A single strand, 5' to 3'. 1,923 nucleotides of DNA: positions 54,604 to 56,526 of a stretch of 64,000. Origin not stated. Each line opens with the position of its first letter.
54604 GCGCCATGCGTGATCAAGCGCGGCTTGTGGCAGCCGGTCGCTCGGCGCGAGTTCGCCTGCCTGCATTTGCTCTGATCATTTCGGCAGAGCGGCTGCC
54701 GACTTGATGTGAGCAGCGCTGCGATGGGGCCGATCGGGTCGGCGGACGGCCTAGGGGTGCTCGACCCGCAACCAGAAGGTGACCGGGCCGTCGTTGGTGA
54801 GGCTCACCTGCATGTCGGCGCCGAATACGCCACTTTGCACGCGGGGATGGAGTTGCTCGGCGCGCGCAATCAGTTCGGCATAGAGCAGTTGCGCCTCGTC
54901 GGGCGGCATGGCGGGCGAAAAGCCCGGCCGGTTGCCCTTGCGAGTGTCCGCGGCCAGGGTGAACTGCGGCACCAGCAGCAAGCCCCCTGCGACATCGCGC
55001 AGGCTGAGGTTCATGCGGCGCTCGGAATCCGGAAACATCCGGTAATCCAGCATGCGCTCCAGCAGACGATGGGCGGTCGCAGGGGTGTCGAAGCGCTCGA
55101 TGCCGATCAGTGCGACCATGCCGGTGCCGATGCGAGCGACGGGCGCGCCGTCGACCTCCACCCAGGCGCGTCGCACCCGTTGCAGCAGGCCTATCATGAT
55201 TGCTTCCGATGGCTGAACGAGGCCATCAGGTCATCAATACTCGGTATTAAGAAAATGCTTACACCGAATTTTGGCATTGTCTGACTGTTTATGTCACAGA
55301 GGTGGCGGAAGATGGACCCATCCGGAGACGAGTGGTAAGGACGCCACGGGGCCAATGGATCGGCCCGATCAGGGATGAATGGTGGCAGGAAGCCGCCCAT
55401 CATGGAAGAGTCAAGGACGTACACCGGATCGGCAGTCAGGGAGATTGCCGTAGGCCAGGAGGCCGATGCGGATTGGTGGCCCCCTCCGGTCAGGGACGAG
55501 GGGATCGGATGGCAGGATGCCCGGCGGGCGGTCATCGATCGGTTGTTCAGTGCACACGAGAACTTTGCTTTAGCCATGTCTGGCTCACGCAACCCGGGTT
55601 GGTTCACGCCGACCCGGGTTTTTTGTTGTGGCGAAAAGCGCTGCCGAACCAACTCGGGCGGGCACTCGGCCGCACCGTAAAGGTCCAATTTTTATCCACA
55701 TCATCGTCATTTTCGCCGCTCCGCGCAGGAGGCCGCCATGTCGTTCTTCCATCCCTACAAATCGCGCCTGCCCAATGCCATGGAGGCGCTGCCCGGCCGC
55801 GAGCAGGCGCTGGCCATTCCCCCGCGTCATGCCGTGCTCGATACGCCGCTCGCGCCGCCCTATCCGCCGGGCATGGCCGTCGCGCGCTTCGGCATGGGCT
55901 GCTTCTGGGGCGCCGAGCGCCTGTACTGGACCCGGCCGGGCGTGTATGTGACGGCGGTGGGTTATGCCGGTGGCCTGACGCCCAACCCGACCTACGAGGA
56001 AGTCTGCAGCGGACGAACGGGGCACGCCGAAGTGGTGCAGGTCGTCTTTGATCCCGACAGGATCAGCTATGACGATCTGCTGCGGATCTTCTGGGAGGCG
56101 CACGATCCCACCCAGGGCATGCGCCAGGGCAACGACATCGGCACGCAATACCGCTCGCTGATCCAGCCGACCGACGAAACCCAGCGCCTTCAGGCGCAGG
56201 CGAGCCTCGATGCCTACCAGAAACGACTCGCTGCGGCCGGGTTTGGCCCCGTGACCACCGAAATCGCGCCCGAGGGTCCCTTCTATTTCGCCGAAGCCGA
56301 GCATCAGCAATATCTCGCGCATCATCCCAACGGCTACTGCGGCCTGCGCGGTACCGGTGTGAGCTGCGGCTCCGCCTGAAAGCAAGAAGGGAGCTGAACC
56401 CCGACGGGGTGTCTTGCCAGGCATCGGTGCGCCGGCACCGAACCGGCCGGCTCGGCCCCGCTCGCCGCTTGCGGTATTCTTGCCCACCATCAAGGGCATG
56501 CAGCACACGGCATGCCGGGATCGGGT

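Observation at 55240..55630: GGA-saturated non-coding block with its own terminator and a GacA/UvrY-like box: candidate CsrB/Rsm-type CsrA sponge RNA in the dtd-msrA gap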

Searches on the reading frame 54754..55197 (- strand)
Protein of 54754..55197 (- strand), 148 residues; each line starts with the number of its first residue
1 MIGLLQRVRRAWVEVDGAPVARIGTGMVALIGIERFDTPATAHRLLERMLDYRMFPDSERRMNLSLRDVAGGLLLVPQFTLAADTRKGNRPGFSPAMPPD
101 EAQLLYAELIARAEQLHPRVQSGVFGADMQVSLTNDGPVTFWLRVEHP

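Call 17: find_related_loci(query=window:54754-55197:-, collection=metagenome_contigs, flank=3000)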
Query window:54754-55197:- (148 aa) in metagenome_contigs; peptide patterns used: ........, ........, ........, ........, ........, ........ (x = any residue, [..] = any of these).
600 stretches matched a pattern (row limit reached: there are more); 569 encode a relative of the query (tblastn E <= 1e-3); the best 80 are kept; 80 distinct loci.
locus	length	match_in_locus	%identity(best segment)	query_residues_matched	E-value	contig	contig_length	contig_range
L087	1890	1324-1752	68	1-143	7e-61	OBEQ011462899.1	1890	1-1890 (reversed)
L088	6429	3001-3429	65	1-143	5e-58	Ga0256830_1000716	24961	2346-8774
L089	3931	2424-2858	64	1-145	4e-58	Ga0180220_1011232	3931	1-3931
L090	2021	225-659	64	1-145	1e-58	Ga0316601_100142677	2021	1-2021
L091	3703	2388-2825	66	1-146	3e-57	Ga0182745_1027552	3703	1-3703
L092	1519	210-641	64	1-144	7e-59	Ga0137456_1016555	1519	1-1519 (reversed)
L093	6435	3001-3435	63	1-145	2e-56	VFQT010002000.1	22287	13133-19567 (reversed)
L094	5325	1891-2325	63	1-145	2e-56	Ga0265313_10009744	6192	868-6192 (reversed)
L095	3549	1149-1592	62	1-148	6e-56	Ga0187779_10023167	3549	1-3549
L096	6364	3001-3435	64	1-145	4e-56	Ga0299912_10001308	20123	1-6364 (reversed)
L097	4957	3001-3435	61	1-145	5e-56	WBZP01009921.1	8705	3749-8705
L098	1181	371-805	62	1-145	6e-59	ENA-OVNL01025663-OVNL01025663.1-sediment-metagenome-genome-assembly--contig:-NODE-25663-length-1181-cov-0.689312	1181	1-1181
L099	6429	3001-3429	62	1-143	7e-56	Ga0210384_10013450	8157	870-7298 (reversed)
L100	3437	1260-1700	63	1-147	4e-56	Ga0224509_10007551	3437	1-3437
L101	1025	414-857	61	1-148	1e-59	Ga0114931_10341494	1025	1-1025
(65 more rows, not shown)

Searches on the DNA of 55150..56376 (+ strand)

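Call 4: search_rna_families(source=window, start=55150, end=55780, threshold=evalue, max_evalue=10, show_alignments=4)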
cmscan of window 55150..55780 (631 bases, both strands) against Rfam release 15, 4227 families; matches with E-value up to 10: 4.
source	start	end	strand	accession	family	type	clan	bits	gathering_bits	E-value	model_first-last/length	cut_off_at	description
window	55577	55627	+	RF02399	NsiR1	Gene; sRNA;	-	24.3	39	0.017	1-60/60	no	Nitrogen stress-induced RNA 1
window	55348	55451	+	RF00166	PrrB_RsmZ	Gene; sRNA;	CL00106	20.3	44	0.018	1-133/133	no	PrrB/RsmZ RNA family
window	55591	55687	-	RF02236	asX2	Gene; sRNA;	-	14.9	70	3.3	1-87/87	no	Xanthomonas sRNA asX2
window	55475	55621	+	RF00166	PrrB_RsmZ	Gene; sRNA;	CL00106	12.9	44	1.7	1-133/133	no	PrrB/RsmZ RNA family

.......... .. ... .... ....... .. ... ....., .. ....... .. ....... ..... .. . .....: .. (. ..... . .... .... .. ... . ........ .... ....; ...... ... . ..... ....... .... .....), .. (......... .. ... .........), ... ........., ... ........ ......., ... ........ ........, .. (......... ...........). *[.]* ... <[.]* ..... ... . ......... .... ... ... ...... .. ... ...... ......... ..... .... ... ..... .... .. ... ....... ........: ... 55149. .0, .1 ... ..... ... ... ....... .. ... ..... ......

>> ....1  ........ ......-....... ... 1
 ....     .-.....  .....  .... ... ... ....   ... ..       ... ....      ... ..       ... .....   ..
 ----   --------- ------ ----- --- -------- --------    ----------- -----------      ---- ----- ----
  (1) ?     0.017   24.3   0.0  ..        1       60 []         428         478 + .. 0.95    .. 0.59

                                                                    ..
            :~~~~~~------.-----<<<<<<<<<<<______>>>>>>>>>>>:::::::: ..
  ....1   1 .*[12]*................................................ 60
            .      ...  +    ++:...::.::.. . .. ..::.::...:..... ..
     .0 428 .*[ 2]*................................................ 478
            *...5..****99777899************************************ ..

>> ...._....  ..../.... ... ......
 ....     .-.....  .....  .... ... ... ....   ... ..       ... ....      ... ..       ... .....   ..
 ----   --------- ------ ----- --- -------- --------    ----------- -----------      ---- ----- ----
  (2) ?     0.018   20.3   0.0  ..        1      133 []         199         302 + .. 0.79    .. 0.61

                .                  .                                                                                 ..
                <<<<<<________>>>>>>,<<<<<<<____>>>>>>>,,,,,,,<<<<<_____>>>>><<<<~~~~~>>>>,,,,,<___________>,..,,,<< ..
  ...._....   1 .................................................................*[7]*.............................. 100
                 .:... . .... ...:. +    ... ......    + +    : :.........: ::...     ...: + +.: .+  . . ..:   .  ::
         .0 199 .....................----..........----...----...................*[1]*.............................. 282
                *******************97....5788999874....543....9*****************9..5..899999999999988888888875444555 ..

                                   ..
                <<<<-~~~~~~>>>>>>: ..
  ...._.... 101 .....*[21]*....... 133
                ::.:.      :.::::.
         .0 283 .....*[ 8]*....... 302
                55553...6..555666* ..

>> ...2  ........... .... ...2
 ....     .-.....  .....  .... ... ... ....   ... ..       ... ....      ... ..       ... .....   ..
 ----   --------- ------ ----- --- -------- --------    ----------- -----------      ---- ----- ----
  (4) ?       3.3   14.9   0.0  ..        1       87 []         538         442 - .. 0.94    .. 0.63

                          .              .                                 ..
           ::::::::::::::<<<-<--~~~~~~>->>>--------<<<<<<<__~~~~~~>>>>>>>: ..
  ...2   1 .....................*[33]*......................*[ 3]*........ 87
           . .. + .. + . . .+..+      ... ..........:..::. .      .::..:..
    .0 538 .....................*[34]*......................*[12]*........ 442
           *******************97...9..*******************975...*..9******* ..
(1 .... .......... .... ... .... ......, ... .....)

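Call 45: search_rna_families(sources=[L168, L172, L173], threshold=evalue, max_evalue=5)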
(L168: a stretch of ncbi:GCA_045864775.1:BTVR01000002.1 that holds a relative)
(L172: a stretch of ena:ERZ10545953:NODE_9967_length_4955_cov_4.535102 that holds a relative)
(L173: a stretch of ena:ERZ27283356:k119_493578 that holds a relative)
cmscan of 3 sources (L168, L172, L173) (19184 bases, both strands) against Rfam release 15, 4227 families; matches with E-value up to 5: 6.
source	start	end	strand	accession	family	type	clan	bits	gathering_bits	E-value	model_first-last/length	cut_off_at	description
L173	2874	2946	+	RF00005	tRNA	Gene; tRNA;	CL00001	73.5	29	1e-14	1-71/71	no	tRNA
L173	2874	2947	-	RF04354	Plastid-ycf2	Cis-reg;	-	49.7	65.7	4.4e-08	1-75/75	no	Plastid-ycf2 5UTR RNA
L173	3580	3842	+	RF00018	CsrB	Gene; sRNA;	CL00106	25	71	0.0016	1-356/356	no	CsrB/RsmB RNA family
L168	6074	6143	+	RF03230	mir-967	Gene; miRNA;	-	23.6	70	1.6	1-90/90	no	mir-967 microRNA precursor family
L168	454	532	-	RF01782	ASpks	Gene; antisense;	-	21.8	52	3.6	1-75/75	no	ASpks TB sRNA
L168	1457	1484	+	RF00282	SNORD48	Gene; snRNA; snoRNA; CD-box;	-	17.7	36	4.8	1-63/63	no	Small nucleolar RNA SNORD48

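Call 67: search_dna_similar(query=window:55233-55630:+, collection=plasmids, mode=distant, max_rows=5)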
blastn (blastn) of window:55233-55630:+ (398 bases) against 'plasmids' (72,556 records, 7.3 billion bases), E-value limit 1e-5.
No match.

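Call 68: search_dna_similar(query=window:55233-55630:+, collection=phages, mode=distant, max_rows=5)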
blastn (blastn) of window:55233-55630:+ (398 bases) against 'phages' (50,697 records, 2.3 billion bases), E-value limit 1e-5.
No match.

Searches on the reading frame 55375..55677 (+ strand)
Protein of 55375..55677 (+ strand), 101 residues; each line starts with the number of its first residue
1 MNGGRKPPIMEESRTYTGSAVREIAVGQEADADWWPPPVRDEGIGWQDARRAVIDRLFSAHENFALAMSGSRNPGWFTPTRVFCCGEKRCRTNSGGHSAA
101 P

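Call 20: find_homologous_proteins(query=window:55375-55677:+, max_evalue=0.001)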
Query window:55375-55677:+ (101 aa): 1 proteins with E <= 0.001 among 1 candidates.
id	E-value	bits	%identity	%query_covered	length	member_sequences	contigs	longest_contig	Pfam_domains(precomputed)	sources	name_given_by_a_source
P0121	3.4e-58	213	100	91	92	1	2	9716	-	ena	-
